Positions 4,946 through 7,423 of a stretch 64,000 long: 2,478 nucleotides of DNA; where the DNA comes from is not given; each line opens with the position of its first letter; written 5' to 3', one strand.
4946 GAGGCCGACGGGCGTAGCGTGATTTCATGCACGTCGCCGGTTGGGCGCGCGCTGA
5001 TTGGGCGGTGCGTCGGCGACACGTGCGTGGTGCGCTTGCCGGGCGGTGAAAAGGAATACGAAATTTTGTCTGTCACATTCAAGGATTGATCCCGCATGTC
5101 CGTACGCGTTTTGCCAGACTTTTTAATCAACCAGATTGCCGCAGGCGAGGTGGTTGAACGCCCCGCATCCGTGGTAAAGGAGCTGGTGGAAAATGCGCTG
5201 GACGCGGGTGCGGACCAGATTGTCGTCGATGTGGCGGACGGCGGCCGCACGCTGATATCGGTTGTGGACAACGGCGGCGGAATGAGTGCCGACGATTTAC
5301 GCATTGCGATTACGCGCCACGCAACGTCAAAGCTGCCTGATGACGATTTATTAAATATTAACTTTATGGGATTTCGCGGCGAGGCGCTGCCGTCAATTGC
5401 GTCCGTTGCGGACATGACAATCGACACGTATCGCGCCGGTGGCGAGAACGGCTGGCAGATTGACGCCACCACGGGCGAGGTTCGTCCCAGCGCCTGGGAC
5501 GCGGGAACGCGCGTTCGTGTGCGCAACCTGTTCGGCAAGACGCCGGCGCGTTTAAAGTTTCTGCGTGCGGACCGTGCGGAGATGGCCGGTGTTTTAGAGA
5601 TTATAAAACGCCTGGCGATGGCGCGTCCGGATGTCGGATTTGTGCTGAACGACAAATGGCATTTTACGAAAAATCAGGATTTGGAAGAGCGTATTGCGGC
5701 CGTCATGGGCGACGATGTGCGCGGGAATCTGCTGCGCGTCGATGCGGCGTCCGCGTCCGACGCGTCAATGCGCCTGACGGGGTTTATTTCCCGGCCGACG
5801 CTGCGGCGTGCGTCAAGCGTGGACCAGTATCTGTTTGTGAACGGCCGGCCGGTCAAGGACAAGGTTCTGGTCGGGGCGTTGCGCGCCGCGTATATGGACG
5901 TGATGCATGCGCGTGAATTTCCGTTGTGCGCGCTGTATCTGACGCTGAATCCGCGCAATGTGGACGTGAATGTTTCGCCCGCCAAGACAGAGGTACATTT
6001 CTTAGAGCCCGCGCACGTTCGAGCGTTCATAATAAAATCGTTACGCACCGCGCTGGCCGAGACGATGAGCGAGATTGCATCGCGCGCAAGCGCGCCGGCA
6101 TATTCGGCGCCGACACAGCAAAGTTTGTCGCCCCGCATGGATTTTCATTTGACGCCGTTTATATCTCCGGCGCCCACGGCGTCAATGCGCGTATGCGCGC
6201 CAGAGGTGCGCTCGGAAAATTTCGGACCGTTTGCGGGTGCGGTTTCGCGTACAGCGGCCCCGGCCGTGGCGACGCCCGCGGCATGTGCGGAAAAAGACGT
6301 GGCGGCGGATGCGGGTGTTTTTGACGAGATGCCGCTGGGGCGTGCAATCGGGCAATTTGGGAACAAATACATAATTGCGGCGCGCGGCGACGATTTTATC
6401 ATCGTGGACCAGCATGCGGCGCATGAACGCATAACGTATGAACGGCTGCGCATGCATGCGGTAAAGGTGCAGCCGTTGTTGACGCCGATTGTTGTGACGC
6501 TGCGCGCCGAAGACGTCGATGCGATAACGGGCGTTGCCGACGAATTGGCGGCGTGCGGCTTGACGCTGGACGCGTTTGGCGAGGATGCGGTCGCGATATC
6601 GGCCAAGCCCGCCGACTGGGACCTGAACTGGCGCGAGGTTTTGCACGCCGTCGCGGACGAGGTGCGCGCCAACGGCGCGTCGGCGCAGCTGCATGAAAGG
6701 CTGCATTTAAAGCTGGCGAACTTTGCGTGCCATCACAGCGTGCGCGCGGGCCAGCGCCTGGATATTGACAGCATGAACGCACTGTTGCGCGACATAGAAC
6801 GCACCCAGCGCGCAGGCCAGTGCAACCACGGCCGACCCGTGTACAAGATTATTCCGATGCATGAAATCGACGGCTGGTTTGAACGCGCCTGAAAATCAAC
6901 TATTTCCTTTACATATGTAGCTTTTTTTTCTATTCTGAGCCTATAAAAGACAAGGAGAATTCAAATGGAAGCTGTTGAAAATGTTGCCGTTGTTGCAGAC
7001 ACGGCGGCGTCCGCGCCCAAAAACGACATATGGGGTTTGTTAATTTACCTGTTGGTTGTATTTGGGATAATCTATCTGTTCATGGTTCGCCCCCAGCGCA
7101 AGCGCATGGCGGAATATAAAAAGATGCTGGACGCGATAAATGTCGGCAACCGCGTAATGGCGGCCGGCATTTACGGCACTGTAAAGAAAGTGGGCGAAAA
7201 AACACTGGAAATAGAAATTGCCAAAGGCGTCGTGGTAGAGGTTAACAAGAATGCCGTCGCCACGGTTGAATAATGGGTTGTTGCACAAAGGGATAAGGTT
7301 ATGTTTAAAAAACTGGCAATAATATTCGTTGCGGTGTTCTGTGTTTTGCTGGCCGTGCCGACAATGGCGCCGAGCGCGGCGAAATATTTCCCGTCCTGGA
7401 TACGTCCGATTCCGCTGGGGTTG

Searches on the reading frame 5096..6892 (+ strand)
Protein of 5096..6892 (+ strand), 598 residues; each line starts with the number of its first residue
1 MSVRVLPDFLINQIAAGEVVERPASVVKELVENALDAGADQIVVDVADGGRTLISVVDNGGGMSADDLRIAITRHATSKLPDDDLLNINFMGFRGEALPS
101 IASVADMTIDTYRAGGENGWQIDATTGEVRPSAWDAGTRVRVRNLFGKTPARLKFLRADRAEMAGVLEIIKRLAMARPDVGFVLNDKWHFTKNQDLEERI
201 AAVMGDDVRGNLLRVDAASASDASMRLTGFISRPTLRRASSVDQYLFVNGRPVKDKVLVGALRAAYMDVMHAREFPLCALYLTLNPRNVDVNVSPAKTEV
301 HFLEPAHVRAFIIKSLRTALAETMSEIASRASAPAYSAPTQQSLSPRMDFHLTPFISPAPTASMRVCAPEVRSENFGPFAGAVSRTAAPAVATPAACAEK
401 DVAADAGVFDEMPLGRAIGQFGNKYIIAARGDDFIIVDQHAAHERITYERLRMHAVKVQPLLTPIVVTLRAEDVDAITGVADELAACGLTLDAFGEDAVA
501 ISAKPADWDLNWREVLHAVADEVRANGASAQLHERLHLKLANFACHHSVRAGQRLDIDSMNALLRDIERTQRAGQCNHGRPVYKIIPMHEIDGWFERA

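Call 55: search_protein_families(library=pfam, proteins=[window:5096-6892:+], max_evalue=0.001)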
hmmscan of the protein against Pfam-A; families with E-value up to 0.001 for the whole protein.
window:5096-6892:+ (598 aa): 4 families
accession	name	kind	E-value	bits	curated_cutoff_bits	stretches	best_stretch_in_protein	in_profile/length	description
PF01119.25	DNA_mis_repair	-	5e-34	116.9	26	1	200-320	1-118/119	DNA mismatch repair protein, C-terminal domain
PF08676.16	MutL_C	-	3.4e-32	111.5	25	1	418-555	1-142/142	MutL C terminal dimerisation domain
PF13589.12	HATPase_c_3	-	4.9e-10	40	25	1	24-119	4-100/137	Histidine kinase-, DNA gyrase B-, and HSP90-like ATPase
PF02518.31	HATPase_c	-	3.5e-07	31.1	26.4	1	21-77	4-63/111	Histidine kinase-, DNA gyrase B-, and HSP90-like ATPase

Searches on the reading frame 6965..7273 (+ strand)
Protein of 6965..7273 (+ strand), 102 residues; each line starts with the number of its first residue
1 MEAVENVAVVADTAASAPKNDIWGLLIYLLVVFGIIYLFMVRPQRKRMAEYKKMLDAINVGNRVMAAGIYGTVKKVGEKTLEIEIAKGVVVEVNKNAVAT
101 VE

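Call 55: search_protein_families(library=pfam, proteins=[window:6965-7273:+], max_evalue=0.001)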
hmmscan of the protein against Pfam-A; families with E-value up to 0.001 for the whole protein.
window:6965-7273:+ (102 aa): 2 families
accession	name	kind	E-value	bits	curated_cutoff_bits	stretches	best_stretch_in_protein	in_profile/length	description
PF02699.20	YajC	-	5.7e-23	81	28.2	1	26-99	3-77/78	Preprotein translocase subunit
PF05545.16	FixQ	-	0.001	19.4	29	0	24-54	13-44/49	Cbb3-type cytochrome oxidase component FixQ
